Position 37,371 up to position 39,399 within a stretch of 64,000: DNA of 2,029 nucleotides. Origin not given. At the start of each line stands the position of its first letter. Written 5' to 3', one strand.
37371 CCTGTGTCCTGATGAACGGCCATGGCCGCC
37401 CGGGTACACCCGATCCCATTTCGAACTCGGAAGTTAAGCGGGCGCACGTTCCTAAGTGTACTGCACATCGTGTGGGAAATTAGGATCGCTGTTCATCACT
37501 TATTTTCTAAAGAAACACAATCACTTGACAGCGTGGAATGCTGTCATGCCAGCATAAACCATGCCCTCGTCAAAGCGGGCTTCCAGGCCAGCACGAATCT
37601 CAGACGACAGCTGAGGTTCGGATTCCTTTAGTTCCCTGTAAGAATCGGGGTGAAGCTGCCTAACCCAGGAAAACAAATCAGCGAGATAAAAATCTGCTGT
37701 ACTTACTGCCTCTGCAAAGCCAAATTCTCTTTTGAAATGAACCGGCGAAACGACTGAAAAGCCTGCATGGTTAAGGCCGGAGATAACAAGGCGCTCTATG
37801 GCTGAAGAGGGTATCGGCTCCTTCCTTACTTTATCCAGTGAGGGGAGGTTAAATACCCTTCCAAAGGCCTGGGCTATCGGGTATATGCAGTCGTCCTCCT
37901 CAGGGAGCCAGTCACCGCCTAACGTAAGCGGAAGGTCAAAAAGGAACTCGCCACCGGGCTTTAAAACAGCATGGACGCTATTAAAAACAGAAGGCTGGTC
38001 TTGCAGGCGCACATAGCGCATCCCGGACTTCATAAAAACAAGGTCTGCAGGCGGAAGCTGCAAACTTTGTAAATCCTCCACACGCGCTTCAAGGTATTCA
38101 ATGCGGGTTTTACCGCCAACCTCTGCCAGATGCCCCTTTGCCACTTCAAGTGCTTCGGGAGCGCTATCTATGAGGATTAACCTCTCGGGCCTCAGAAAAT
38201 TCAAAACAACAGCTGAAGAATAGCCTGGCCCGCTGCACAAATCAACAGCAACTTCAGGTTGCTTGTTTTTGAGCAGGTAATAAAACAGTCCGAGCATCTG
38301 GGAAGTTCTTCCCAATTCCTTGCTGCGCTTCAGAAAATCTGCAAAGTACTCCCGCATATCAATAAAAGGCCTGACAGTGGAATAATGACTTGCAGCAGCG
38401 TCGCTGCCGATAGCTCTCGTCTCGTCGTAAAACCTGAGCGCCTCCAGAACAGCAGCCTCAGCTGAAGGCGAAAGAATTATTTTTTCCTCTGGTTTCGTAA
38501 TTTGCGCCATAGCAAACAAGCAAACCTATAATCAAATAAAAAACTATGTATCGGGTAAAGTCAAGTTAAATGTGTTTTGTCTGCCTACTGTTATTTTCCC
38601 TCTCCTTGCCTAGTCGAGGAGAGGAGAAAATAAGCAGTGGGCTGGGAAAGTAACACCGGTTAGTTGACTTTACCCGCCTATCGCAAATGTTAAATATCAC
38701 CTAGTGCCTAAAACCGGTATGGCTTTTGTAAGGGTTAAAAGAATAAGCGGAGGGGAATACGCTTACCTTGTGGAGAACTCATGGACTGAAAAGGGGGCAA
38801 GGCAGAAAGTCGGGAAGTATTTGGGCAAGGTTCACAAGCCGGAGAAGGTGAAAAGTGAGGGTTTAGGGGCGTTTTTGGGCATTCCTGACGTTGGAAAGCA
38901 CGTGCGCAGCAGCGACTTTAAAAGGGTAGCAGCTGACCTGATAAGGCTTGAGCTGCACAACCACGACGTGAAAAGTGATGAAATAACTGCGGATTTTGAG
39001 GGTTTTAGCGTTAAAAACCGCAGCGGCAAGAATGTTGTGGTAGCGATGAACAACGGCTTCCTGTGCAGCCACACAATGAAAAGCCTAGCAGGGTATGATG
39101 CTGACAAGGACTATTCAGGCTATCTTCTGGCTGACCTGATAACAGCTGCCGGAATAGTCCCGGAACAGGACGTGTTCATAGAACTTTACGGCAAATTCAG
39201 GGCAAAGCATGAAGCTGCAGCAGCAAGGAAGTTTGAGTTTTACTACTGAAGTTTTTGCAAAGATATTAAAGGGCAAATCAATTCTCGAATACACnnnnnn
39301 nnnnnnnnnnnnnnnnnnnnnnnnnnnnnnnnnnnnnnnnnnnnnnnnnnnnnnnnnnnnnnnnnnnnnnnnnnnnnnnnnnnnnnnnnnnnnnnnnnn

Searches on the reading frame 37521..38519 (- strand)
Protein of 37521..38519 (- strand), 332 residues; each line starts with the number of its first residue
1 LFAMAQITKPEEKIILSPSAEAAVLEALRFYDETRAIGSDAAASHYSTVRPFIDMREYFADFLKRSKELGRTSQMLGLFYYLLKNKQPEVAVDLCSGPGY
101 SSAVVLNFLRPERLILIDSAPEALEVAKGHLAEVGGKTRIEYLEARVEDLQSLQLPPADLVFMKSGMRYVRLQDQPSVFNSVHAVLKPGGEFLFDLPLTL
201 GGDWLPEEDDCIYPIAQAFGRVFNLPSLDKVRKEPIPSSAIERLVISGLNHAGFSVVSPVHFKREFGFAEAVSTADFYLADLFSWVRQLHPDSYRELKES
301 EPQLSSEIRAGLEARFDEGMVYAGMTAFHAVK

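Call 12: search_protein_families(library=pfam, proteins=[window:37521-38519:-], max_evalue=0.01)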
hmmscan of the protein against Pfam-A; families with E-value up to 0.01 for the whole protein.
window:37521-38519:- (332 aa): 7 families
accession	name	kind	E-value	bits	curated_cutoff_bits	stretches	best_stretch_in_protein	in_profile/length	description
PF13649.12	Methyltransf_25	-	1.9e-11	44.9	27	1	92-190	2-97/97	Methyltransferase domain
PF13847.12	Methyltransf_31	-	3.8e-09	36.8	27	1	90-196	6-111/145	Methyltransferase domain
PF08241.18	Methyltransf_11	-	5.4e-09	37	21.2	1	93-194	2-95/95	Methyltransferase domain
PF01209.24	Ubie_methyltran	-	6.7e-08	32.6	20.1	1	84-193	44-150/233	ubiE/COQ5 methyltransferase family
PF08242.18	Methyltransf_12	-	1.2e-07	32.8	30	1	93-191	2-97/98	Methyltransferase domain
PF01795.25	Methyltransf_5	-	0.0054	16.7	27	1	81-152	14-83/309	MraW methylase family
PF13489.12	Methyltransf_23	-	0.0059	16.8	27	0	82-198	16-120/164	Methyltransferase domain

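Call 43: find_homologous_proteins(query=window:37521-38510:-, max_evalue=1e-20)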
Query window:37521-38510:- (329 aa): 1 proteins with E <= 1e-20 among 5329 candidates.
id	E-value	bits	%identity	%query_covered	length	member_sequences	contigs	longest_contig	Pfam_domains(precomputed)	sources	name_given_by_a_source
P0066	5.0e-214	727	100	100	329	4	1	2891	PF13847.13,PF13649.13,PF01209.25,PF08241.19,PF08242.19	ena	-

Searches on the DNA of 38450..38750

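Call 27: search_rna_families(source=window, start=38450, end=38750, threshold=evalue, max_evalue=10)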
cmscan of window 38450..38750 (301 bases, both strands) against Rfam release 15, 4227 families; matches with E-value up to 10: 8.
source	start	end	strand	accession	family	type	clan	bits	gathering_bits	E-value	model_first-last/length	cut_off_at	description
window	38584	38641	+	RF04240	mir-4716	Gene; miRNA;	-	21.8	76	0.031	1-84/84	no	mir-4716 microRNA precursor family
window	38575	38650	-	RF03834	mir-3173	Gene; miRNA;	-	20.6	84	0.24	1-80/80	no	mir-3173 microRNA precursor family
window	38573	38655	+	RF03834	mir-3173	Gene; miRNA;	-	20.3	84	0.29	1-80/80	no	mir-3173 microRNA precursor family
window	38572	38656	+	RF03351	MIR6020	Gene; miRNA;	-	19.8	118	0.17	1-110/110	no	MIR6020 microRNA precursor family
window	38588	38656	+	RF01019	mir-922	Gene; miRNA;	-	16.9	95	0.7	1-81/81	no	mir-922 microRNA precursor family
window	38583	38642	+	RF03719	mir-3914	Gene; miRNA;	-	16.7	97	0.93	1-95/95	no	mir-3914 microRNA precursor family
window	38505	38660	+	RF01889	lincRNA-p21_1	Gene; lncRNA;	-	14.9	75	1.5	1-174/174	no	LincRNA-p21 conserved region 1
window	38570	38660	+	RF00646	mir-204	Gene; miRNA;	-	13.3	48.4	1.5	1-89/89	no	mir-204 microRNA precursor family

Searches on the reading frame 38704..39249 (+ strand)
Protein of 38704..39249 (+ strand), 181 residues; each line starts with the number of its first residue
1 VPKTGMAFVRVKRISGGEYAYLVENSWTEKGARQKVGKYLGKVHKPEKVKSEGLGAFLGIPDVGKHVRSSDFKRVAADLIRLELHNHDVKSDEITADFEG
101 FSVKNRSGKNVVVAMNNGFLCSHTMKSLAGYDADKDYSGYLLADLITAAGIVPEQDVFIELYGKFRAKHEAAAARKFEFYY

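Call 12: search_protein_families(library=pfam, proteins=[window:38704-39249:+], max_evalue=0.01)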
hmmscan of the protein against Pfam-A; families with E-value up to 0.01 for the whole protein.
window:38704-39249:+ (181 aa): 0 families

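Call 13: find_homologous_proteins(query=window:38719-39249:+)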
Query window:38719-39249:+ (176 aa): 65 proteins with E <= 0.001 among 289 candidates.
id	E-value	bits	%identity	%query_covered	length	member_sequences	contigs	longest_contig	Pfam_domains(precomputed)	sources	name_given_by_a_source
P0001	1.4e-111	388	100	100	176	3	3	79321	-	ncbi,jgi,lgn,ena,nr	ncbi:hypothetical protein J4470_00250 [Candidatus Woesearchaeota archaeon]|nr:hypothetical protein [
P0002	6.4e-98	344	88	100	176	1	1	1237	-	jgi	jgi:hypothetical protein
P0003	2.7e-92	325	81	100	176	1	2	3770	-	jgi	-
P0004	9.2e-91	320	81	100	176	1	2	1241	-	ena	-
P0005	1.6e-90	320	81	100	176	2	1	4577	-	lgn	-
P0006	1.2e-88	313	80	100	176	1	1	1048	-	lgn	-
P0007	3.7e-88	312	78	100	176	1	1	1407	-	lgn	-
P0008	3.8e-88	312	79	100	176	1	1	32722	-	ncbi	-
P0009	7.9e-88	311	77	100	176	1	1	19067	-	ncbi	-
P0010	1.0e-86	307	77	100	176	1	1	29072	-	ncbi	-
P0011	1.5e-86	307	76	100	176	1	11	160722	-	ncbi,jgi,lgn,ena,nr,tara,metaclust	ncbi:hypothetical protein CMO88_00730 [Candidatus Woesearchaeota archaeon]|jgi:hypothetical protein|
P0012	9.9e-86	304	76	100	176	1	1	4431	-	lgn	-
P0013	1.3e-85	304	77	100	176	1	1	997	-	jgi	-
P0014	2.5e-85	303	75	100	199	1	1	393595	-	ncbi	-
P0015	9.8e-85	301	74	100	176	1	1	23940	-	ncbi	-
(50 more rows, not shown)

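Call 20: find_encoding_contigs(protein=P0001, flank=3000, max_places=6)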
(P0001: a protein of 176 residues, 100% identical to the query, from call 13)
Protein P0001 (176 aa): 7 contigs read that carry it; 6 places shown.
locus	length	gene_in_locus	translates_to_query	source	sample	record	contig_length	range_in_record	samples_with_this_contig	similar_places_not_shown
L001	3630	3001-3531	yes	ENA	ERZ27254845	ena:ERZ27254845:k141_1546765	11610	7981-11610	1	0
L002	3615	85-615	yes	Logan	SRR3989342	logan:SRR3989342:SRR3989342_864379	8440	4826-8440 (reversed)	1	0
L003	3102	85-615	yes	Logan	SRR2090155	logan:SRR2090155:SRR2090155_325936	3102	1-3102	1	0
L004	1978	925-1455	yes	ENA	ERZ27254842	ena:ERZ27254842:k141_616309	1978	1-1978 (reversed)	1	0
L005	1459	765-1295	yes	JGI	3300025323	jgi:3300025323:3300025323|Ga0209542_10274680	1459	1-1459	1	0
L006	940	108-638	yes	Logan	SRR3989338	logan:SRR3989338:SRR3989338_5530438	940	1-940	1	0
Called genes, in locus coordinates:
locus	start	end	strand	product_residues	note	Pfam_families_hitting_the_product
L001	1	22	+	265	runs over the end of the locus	PF00483:NTP_transferase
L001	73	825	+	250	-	-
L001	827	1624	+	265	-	-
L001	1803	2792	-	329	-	PF01209:Ubie_methyltran, PF13847:Methyltransf_31, PF08241:Methyltransf_11, PF08242:Methyltransf_12, PF13649:Methyltransf_25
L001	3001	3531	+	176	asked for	-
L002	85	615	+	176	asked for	-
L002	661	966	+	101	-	-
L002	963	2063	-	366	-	PF05833:NFACT_N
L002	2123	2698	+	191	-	-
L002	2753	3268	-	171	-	PF13238:AAA_18, PF13671:AAA_33 (faint), PF13207:AAA_17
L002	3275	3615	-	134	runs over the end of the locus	PF01894:YjbQ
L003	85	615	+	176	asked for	-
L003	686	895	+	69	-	-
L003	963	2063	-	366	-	PF05833:NFACT_N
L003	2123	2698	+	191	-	-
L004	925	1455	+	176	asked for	-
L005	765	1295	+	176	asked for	-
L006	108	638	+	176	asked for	-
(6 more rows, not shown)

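Call 23: find_related_loci(query=A2, collection=genome_contigs, flank=10000)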
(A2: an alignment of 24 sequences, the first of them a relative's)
Query A2 (176 aa) in genome_contigs; peptide patterns used: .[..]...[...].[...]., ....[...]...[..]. (x = any residue, [..] = any of these).
139 stretches matched a pattern; 126 encode a relative of the query (tblastn E <= 1e-3); the best 80 are kept; 80 distinct loci.
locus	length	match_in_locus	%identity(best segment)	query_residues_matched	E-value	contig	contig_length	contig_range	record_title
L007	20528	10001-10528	76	1-176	1e-92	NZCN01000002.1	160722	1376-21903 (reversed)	MAG: Candidatus Woesearchaeota archaeon isolate ARS1199 44168, whole genome shotgun sequence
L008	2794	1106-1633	76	1-176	1e-91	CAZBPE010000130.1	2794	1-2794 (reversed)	MAG TPA_asm: uncultured Methanosarcinales archaeon isolate SRP090828_co2_31 genome assembly, contig: NODE_18330_length_2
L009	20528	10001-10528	73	1-176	3e-80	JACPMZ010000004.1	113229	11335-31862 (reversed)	MAG: Candidatus Woesearchaeota archaeon isolate NC_groundwater_562_Ag_S-0.1um_46_13 S35_SO-1_scaffold_112436, whole geno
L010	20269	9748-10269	69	1-176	7e-80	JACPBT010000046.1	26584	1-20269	MAG: Candidatus Woesearchaeota archaeon isolate NC_groundwater_264_Ag_S-0.2um_45_11 S5_GD2017_2_S2_scaffold_1018, whole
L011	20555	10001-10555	51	1-176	2e-54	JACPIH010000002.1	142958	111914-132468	MAG: Candidatus Woesearchaeota archaeon isolate NC_groundwater_435_Ag_B-0.1um_47_15 GD18-4_B1_scaffold_80901, whole geno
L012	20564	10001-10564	52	1-176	1e-53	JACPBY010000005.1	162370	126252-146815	MAG: Candidatus Woesearchaeota archaeon isolate NC_groundwater_269_Ag_S-0.2um_49_32 S5_GD2017_2_S2_scaffold_422, whole g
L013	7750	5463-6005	54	1-176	2e-53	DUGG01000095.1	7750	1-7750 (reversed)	MAG TPA_asm: Candidatus Woesearchaeota archaeon isolate UBA10216 contig_179238, whole genome shotgun sequence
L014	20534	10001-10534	52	1-176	2e-51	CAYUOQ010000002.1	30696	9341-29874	MAG TPA_asm: uncultured Methanosarcinales archaeon isolate SRP269290_co3_865 genome assembly, contig: NODE_1305_length_3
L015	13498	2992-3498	48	1-176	4e-51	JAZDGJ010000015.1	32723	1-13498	MAG: Candidatus Woesearchaeota archaeon isolate MEGAHIT-group-0.258 k141_9719730, whole genome shotgun sequence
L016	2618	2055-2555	53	1-163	7e-51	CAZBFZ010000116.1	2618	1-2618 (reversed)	MAG TPA_asm: uncultured Methanosarcinales archaeon isolate binchicken_co125_500 genome assembly, contig: NODE_80333_leng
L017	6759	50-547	50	3-176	7e-50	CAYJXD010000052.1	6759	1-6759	MAG TPA_asm: uncultured Methanosarcinales archaeon isolate ERP125453_co1_510 genome assembly, contig: NODE_14463_length_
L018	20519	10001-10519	46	3-176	7e-47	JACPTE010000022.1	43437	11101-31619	MAG: Candidatus Woesearchaeota archaeon isolate NC_groundwater_724_Ag_S-0.2um_46_11 S36_SO-2_scaffold_330309, whole geno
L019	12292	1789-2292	48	3-176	3e-44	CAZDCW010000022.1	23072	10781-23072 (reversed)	MAG TPA_asm: uncultured Methanosarcinales archaeon isolate SRP090828_co2_162 genome assembly, contig: NODE_739_length_23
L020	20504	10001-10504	47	3-176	1e-43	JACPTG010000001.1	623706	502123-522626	MAG: Candidatus Woesearchaeota archaeon isolate NC_groundwater_726_Ag_S-0.2um_49_29 S36_SO-2_scaffold_117127, whole geno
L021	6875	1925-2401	49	3-167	3e-43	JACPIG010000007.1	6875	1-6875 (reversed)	MAG: Candidatus Woesearchaeota archaeon isolate NC_groundwater_434_Ag_B-0.1um_47_10 GD18-4_B1_scaffold_111332, whole gen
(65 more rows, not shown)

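Call 31: find_encoding_contigs(protein=P0002, flank=2500, max_places=3)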
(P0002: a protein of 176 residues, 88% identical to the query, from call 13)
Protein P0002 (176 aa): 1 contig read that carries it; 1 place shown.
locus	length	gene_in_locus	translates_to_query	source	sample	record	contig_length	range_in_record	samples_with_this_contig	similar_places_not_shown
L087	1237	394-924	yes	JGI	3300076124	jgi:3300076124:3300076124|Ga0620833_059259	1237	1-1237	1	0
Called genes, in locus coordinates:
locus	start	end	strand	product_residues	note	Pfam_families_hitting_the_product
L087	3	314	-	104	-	?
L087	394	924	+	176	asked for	-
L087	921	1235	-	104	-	?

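Call 32: find_encoding_contigs(protein=P0003, flank=2500, max_places=3)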
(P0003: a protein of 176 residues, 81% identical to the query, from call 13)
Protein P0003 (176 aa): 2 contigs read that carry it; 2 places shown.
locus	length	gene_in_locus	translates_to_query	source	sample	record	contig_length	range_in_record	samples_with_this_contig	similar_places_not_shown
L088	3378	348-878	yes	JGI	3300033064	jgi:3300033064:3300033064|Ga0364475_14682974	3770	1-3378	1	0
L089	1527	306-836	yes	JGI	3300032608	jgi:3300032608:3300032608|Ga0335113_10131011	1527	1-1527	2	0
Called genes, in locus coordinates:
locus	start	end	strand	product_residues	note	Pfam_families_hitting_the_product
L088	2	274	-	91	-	?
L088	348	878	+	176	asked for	-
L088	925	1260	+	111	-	-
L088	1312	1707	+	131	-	-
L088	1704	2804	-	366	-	PF05833:NFACT_N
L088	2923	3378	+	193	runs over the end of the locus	-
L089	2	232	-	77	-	?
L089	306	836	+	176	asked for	-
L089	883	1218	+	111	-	-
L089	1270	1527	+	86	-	?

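Call 33: find_encoding_contigs(protein=P0008, flank=10000, max_places=2)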
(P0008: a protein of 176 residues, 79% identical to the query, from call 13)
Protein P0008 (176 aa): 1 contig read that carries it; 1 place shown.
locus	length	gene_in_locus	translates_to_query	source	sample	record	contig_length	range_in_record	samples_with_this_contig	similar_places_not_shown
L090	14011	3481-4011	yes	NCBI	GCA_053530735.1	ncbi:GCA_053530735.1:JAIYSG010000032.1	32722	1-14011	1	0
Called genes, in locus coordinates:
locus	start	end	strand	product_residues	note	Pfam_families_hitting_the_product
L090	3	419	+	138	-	?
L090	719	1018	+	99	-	-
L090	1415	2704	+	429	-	PF02386:TrkH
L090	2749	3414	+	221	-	PF02254:TrkA_N, PF03446:NAD_binding_2 (faint), PF02080:TrkA_C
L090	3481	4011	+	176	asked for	-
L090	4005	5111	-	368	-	PF05833:NFACT_N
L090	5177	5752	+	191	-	-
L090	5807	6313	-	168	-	PF13238:AAA_18, PF13521:AAA_28 (weak), PF13671:AAA_33 (faint), PF13207:AAA_17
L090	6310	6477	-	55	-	-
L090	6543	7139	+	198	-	PF12840:HTH_20, PF09339:HTH_IclR (weak), PF13412:HTH_24, PF24267:HVO_1552_C (weak)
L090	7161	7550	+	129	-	PF27854:Heavy_Cys_CGP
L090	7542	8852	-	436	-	-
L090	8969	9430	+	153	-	PF26602:HVO_2718_N (weak), PF13560:HTH_31 (weak), PF01381:HTH_3 (weak)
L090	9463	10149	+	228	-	PF00535:Glycos_transf_2, PF10111:Glyco_tranf_2_2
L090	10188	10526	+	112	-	PF13828:DUF4190 (weak)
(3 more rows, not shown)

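Call 55: find_encoding_contigs(protein=P0009, flank=10000, max_places=1)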
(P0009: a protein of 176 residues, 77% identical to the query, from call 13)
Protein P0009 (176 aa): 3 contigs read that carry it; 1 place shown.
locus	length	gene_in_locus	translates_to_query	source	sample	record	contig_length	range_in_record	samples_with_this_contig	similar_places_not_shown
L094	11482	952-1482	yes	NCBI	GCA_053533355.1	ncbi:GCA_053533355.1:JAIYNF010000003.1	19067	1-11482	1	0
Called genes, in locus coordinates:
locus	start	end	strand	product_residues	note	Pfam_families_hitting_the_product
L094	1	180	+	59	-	?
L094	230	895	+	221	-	PF01210:NAD_Gly3P_dh_N (faint), PF02254:TrkA_N, PF02737:3HCDH_N (faint), PF03446:NAD_binding_2 (weak), PF03721:UDPG_MGDP_dh_N (weak), PF13460:NAD_binding_10 (weak), PF02080:TrkA_C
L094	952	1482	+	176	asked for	-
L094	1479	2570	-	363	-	PF05833:NFACT_N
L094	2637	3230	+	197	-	-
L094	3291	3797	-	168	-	PF13238:AAA_18, PF13521:AAA_28, PF13671:AAA_33 (faint), PF13207:AAA_17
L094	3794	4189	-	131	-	PF01894:YjbQ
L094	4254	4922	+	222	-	PF12840:HTH_20, PF13412:HTH_24 (weak), PF09339:HTH_IclR (faint)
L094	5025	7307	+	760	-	PF09826:Beta_propel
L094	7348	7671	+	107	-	PF27854:Heavy_Cys_CGP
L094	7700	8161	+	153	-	PF26602:HVO_2718_N (weak), PF01381:HTH_3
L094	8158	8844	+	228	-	PF00535:Glycos_transf_2, PF10111:Glyco_tranf_2_2 (weak), PF13641:Glyco_tranf_2_3 (weak)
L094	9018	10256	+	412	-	PF00535:Glycos_transf_2, PF13641:Glyco_tranf_2_3, PF10111:Glyco_tranf_2_2, PF03142:Chitin_synth_2, PF13632:Glyco_trans_2_3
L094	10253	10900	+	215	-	-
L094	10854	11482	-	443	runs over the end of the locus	-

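Call 56: find_encoding_contigs(protein=P0010, flank=10000, max_places=1)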
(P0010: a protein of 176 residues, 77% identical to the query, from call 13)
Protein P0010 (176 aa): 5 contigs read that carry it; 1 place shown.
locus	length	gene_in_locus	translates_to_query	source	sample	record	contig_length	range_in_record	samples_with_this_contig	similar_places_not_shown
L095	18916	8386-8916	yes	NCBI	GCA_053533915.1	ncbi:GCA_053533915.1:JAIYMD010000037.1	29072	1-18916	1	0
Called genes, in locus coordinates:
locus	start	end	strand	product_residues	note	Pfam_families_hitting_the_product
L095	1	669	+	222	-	?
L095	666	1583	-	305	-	PF01073:3Beta_HSD, PF01370:Epimerase, PF02719:Polysacc_synt_2 (faint), PF16363:GDP_Man_Dehyd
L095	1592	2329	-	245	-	PF00483:NTP_transferase, PF12804:NTP_transf_3 (weak)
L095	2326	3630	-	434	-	PF03721:UDPG_MGDP_dh_N, PF00984:UDPG_MGDP_dh, PF03720:UDPG_MGDP_dh_C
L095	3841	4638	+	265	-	PF00483:NTP_transferase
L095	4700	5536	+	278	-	-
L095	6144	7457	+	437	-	PF02386:TrkH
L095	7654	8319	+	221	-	PF01210:NAD_Gly3P_dh_N (faint), PF02254:TrkA_N, PF02737:3HCDH_N (faint), PF03446:NAD_binding_2 (weak), PF03721:UDPG_MGDP_dh_N (weak), PF02080:TrkA_C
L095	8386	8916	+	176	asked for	-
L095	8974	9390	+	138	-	-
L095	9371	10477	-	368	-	PF05833:NFACT_N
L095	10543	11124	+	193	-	-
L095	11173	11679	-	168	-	PF13238:AAA_18, PF13521:AAA_28 (weak), PF13671:AAA_33 (faint), PF13207:AAA_17 (weak)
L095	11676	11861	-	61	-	-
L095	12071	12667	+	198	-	PF12840:HTH_20, PF13412:HTH_24 (weak), PF24267:HVO_1552_C (weak)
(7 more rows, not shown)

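Call 57: find_encoding_contigs(protein=P0014, flank=10000, max_places=1)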
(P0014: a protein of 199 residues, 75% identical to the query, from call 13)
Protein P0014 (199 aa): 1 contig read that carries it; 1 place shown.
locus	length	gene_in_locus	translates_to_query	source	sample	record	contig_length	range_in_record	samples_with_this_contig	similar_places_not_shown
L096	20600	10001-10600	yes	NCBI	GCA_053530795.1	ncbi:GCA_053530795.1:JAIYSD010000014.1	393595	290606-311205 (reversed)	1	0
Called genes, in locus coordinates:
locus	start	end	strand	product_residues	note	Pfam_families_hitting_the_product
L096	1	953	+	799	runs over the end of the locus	PF18884:TSP3_bac (weak)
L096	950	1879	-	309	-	PF01073:3Beta_HSD, PF01370:Epimerase, PF02719:Polysacc_synt_2 (faint), PF04321:RmlD_sub_bind (weak), PF16363:GDP_Man_Dehyd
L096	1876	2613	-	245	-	PF00483:NTP_transferase, PF12804:NTP_transf_3, PF02348:CTP_transf_3 (weak)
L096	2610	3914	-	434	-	PF03721:UDPG_MGDP_dh_N, PF00984:UDPG_MGDP_dh, PF03720:UDPG_MGDP_dh_C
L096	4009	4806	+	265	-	PF00483:NTP_transferase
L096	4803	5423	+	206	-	-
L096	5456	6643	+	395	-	-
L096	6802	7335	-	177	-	-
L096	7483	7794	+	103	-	-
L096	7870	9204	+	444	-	PF02386:TrkH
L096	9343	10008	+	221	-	PF01210:NAD_Gly3P_dh_N (faint), PF02254:TrkA_N, PF03721:UDPG_MGDP_dh_N (weak), PF02080:TrkA_C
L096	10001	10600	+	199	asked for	-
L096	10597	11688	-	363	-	PF05833:NFACT_N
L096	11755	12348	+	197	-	-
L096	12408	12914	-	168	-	PF13238:AAA_18, PF13521:AAA_28 (weak), PF13671:AAA_33 (faint), PF13207:AAA_17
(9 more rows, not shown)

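Call 58: find_encoding_contigs(protein=P0015, flank=10000, max_places=1)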
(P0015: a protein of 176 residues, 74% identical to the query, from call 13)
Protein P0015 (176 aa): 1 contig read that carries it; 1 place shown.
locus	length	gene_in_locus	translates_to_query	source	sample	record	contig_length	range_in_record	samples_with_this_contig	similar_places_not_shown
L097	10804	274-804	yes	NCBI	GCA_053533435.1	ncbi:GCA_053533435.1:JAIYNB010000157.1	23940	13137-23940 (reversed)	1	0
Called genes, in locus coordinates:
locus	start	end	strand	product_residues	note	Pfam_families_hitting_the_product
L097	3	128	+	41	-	?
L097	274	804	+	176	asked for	-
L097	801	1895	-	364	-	PF05833:NFACT_N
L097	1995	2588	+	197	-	-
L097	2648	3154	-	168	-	PF13238:AAA_18, PF13521:AAA_28 (weak), PF13671:AAA_33 (faint), PF13207:AAA_17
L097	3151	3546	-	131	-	PF01894:YjbQ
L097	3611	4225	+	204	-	PF12840:HTH_20, PF13412:HTH_24, PF09339:HTH_IclR (weak)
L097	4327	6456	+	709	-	PF09826:Beta_propel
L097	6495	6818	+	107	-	-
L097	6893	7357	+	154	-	PF26602:HVO_2718_N (weak), PF13560:HTH_31 (weak), PF01381:HTH_3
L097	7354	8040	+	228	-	PF00535:Glycos_transf_2, PF10111:Glyco_tranf_2_2 (weak)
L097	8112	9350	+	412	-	PF13506:Glyco_transf_21 (weak), PF00535:Glycos_transf_2, PF10111:Glyco_tranf_2_2, PF13641:Glyco_tranf_2_3, PF03142:Chitin_synth_2 (weak), PF13632:Glyco_trans_2_3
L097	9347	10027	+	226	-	-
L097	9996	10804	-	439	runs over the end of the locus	-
